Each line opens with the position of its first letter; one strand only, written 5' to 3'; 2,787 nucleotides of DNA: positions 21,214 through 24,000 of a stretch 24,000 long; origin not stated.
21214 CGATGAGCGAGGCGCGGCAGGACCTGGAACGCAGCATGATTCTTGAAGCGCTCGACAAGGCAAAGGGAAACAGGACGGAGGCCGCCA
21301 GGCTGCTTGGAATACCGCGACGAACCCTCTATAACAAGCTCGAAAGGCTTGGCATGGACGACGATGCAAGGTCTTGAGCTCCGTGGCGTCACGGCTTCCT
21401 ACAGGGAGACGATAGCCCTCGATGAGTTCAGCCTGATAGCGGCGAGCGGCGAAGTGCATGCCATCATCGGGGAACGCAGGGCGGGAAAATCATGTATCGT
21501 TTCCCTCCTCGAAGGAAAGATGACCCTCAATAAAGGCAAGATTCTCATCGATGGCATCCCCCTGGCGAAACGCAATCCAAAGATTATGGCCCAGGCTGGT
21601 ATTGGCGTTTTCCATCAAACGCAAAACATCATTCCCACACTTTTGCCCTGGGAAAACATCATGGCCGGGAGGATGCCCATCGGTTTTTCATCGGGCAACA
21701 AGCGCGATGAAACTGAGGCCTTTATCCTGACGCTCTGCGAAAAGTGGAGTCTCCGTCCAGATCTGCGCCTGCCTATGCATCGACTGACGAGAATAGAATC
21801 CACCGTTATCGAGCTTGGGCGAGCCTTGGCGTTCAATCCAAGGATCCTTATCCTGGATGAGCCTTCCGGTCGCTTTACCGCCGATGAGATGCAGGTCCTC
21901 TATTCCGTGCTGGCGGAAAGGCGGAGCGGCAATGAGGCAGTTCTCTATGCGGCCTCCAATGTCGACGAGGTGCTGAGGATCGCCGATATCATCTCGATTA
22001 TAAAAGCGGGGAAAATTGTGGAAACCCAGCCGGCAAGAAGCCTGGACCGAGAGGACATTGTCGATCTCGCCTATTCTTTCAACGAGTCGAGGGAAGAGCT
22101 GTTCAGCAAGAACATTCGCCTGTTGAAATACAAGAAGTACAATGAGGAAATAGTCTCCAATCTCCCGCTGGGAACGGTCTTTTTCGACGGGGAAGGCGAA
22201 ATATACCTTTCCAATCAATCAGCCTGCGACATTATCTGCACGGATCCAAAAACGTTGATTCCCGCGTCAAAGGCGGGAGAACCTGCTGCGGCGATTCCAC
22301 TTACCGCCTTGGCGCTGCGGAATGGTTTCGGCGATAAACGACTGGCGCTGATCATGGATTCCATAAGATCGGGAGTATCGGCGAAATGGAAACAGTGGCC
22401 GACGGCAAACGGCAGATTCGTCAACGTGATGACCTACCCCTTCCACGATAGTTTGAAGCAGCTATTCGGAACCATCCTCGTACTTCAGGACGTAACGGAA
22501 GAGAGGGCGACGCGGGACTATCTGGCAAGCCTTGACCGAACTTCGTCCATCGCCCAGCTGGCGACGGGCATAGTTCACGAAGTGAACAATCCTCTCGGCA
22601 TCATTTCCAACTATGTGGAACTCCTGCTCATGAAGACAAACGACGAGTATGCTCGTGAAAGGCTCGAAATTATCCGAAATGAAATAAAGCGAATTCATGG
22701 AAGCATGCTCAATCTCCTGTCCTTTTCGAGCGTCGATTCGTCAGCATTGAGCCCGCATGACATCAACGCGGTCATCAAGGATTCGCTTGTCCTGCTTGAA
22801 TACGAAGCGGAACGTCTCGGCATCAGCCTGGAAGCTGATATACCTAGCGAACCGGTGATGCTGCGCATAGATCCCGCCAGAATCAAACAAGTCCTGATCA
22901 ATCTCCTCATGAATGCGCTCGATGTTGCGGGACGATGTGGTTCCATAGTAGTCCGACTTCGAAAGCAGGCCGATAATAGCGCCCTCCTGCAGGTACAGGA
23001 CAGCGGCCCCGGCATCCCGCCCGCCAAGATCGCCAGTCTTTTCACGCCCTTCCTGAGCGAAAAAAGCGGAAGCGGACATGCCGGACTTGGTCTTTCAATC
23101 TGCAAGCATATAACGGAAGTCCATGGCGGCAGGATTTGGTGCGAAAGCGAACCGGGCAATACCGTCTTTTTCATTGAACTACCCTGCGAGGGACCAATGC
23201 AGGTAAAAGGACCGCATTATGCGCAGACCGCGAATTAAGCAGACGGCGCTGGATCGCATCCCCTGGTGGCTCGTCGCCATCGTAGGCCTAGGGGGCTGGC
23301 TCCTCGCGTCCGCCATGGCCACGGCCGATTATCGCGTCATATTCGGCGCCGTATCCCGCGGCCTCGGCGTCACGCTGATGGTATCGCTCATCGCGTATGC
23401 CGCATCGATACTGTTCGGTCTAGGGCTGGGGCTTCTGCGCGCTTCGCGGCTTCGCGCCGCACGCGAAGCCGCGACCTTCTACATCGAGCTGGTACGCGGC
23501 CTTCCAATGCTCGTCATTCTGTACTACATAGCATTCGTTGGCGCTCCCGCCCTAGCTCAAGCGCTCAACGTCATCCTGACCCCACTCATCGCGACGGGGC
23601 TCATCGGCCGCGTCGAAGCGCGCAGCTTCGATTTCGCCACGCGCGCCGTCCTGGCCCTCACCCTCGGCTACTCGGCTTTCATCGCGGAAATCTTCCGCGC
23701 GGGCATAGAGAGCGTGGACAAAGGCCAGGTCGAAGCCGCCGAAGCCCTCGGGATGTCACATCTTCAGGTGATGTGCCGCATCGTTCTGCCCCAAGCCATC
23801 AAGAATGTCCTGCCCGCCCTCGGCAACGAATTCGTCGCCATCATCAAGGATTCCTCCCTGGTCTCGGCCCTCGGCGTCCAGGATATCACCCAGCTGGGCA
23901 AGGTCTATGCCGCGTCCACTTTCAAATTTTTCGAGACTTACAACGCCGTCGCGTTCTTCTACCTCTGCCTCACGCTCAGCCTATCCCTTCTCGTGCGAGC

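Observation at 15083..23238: Candidate transporter-coupled signalling locus: a sigma-54 promoter, a CUT2 sugar ABC importer, an unknown enzyme, an NtrC-type activator and a kinase that carries a copy of the transporter's own ATPase domain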

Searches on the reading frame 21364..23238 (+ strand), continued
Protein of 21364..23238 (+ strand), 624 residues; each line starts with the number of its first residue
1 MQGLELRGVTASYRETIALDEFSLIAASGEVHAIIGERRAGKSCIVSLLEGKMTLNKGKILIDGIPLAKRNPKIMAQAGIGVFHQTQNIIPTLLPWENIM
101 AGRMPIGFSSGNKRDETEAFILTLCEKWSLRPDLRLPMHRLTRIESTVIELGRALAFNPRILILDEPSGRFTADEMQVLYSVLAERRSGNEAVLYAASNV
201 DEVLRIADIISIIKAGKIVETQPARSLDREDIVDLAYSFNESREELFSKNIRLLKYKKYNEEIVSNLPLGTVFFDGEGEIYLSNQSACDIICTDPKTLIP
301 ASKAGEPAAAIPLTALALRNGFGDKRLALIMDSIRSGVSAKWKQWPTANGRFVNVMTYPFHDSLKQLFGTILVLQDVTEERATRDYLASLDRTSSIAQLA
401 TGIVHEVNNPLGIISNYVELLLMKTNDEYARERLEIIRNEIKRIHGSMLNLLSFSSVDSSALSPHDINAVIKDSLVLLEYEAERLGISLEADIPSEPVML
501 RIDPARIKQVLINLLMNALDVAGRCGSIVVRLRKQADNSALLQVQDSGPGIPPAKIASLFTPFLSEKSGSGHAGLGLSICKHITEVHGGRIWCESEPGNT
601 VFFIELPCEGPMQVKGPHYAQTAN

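Call 82: search_protein_representatives(alignment_id=A1)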
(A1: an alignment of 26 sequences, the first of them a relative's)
Query: 26 sequences, 604 profile positions. Proteins with E-value up to 0.001 (for the whole library): 2663215; up to 1e-10: 1900403; up to 1e-30: 436383. The best 150 are listed.
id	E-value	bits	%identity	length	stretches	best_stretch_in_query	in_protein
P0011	6.4e-252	853.7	-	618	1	2-601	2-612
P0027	7.6e-244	827.0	-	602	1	2-600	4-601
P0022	4.7e-232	788.1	-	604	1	3-599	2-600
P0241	1.4e-226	770.0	-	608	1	2-600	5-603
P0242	4.0e-225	765.2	-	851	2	3-413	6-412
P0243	1.0e-218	744.0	-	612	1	3-600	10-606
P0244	2.2e-212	723.1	-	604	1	3-601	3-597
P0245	6.7e-210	714.9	-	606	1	2-600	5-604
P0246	6.1e-209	711.7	-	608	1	4-600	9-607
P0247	2.8e-208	709.5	-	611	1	2-599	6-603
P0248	6.7e-205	698.4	-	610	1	2-600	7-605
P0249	2.4e-204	696.5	-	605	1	3-598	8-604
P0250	1.1e-203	694.4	-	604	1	4-601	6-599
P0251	3.3e-203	692.8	-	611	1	2-600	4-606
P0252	2.1e-202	690.2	-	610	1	2-599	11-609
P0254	1.1e-200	684.5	-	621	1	3-600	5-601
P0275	7.8e-155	533.0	-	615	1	3-600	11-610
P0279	2.8e-143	494.8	-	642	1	2-600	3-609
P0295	2.8e-135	468.4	-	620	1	2-599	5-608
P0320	1.0e-126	440.2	-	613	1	2-598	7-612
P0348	6.4e-119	414.4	-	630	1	3-598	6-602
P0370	3.4e-111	388.9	-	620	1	3-600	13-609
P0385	2.4e-104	366.3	-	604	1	3-599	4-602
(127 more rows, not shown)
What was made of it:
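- More than 140 full-length clusters at 50% identity (call 82).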

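Call 83: list_cluster_members(proteins=[P0241, P0243, P0254, P0275, P0279, P0295, P0320, P0348, P0370, P0385])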
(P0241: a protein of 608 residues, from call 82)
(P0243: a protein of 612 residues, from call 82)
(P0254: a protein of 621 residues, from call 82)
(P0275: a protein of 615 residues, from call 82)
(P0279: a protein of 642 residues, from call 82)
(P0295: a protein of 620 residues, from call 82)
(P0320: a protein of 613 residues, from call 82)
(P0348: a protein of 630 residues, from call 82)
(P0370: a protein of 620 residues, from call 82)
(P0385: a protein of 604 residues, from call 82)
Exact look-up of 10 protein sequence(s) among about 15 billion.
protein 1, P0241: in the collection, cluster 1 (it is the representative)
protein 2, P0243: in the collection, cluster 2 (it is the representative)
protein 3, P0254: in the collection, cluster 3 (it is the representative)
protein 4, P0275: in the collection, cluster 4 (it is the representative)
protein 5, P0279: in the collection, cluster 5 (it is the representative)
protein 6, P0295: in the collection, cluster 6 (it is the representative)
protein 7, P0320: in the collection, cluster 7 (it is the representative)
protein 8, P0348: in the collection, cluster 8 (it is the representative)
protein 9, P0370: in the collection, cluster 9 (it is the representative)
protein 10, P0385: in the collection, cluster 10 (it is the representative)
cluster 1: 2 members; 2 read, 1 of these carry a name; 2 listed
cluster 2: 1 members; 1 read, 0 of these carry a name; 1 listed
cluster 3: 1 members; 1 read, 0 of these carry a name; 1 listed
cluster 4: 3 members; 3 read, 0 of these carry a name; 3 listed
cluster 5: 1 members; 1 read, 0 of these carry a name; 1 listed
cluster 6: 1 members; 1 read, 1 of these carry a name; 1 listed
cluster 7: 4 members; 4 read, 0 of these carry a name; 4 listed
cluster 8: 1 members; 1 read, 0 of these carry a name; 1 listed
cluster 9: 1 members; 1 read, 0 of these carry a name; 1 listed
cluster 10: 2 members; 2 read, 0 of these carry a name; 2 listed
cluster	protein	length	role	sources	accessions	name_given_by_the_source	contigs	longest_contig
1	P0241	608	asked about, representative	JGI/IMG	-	two-component system, NtrC family, sensor histidine kinase AtoS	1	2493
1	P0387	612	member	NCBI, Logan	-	-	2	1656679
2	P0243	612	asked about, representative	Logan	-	-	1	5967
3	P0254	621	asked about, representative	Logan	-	-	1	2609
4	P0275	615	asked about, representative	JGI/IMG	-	-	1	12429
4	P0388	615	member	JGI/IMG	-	-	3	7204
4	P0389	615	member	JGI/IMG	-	-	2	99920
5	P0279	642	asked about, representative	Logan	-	-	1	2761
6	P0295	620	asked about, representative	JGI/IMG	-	PAS domain S-box-containing protein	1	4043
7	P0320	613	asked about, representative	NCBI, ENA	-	-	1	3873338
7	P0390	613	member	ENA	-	-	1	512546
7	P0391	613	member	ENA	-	-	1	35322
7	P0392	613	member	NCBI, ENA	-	-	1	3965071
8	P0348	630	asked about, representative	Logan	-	-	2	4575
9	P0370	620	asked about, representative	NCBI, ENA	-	-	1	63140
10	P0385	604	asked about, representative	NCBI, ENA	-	-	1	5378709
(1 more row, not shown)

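Call 84: find_encoding_contigs(protein=P0385, flank=10000, max_places=1)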
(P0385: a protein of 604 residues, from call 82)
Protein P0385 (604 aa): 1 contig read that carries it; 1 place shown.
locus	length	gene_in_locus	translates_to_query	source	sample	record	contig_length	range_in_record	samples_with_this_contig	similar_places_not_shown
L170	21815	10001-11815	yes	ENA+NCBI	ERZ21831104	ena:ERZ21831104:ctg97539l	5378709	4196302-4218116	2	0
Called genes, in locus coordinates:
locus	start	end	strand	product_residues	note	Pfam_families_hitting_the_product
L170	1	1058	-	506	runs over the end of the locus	PF00005:ABC_tran, PF13304:AAA_21 (faint), PF00005:ABC_tran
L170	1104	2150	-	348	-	PF13407:Peripla_BP_4, PF00532:Peripla_BP_1 (faint)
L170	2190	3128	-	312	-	PF02653:BPD_transp_2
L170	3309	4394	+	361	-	PF13407:Peripla_BP_4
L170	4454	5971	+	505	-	PF02463:SMC_N (weak), PF00005:ABC_tran, PF13304:AAA_21 (faint), PF00005:ABC_tran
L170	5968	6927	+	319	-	PF02653:BPD_transp_2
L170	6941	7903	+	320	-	PF02653:BPD_transp_2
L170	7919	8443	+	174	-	-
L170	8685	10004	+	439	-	PF00072:Response_reg, PF00158:Sigma54_activat, PF14532:Sigma54_activ_2, PF07724:AAA_2 (weak), PF07728:AAA_5 (faint), PF25601:AAA_lid_14, PF02954:HTH_8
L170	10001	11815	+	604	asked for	PF00005:ABC_tran, PF08448:PAS_4 (weak), PF13426:PAS_9 (weak), PF02518:HATPase_c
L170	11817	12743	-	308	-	PF13353:Fer4_12, PF04055:Radical_SAM, PF13237:Fer4_10 (weak), PF00037:Fer4 (weak), PF12837:Fer4_6 (faint), PF12838:Fer4_7, PF13187:Fer4_9 (weak), PF14697:Fer4_21 (weak), +1 more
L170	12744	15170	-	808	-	PF02901:PFL-like, PF01228:Gly_radical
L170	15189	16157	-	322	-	PF02653:BPD_transp_2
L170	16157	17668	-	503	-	PF00005:ABC_tran, PF13304:AAA_21 (faint), PF00005:ABC_tran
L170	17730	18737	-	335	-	PF00532:Peripla_BP_1, PF13407:Peripla_BP_4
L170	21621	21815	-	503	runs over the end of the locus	PF02463:SMC_N (faint), PF13555:AAA_29 (faint), PF00005:ABC_tran, PF13304:AAA_21 (faint), PF00005:ABC_tran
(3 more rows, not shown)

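Call 85: find_encoding_contigs(protein=P0320, flank=10000, max_places=1)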
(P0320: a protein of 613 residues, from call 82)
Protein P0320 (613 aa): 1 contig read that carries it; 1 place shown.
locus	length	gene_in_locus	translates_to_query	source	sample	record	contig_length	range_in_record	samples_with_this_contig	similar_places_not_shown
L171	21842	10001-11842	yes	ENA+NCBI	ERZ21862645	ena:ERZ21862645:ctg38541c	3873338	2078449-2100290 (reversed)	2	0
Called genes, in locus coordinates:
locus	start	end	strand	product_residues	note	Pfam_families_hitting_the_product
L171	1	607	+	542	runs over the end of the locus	PF03063:Prismane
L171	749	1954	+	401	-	PF02749:QRPTase_N (faint), PF01729:QRPTase_C (faint)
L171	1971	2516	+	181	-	PF00857:Isochorismatase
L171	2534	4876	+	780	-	-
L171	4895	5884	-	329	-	PF02653:BPD_transp_2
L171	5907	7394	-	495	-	PF00005:ABC_tran, PF13304:AAA_21 (faint), PF00005:ABC_tran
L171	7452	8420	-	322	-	PF00532:Peripla_BP_1, PF13407:Peripla_BP_4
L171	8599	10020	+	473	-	PF00072:Response_reg, PF00158:Sigma54_activat, PF14532:Sigma54_activ_2, PF00004:AAA (weak), PF25601:AAA_lid_14, PF02954:HTH_8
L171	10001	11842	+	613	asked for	PF00005:ABC_tran, PF00512:HisKA (weak), PF02518:HATPase_c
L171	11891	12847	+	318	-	PF13539:Peptidase_M15_4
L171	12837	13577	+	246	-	PF02586:SRAP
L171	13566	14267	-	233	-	PF00072:Response_reg, PF00486:Trans_reg_C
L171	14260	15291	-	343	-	PF00512:HisKA, PF02518:HATPase_c, PF14501:HATPase_c_5 (weak)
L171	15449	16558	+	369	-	PF03060:NMO, PF00478:IMPDH (faint), PF01180:DHO_dh (weak)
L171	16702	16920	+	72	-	-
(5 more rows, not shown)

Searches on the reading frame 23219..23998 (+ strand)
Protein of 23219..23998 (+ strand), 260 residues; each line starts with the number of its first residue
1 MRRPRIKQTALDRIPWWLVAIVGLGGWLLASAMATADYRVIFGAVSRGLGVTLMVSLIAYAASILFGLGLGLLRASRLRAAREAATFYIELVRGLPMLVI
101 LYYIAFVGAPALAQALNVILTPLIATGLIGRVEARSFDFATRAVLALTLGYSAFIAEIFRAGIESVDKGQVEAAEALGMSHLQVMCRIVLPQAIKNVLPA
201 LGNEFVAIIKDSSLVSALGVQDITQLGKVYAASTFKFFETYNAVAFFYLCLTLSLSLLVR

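Call 54: search_protein_families(library=pfam, proteins=[window:23219-23998:+], max_evalue=0.001)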
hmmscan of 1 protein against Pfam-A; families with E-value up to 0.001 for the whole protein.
window:23219-23998:+ (260 aa): 1 family
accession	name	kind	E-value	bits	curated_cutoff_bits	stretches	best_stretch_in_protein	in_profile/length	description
PF00528.27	BPD_transp_1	-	1.4e-23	84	26.4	1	67-259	1-175/184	Binding-protein-dependent transport system inner membrane component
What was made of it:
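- Checked: A polar-amino-acid ABC permease gene starts at 23219 and overlaps the end of the kinase gene by 20 nt (call 54).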
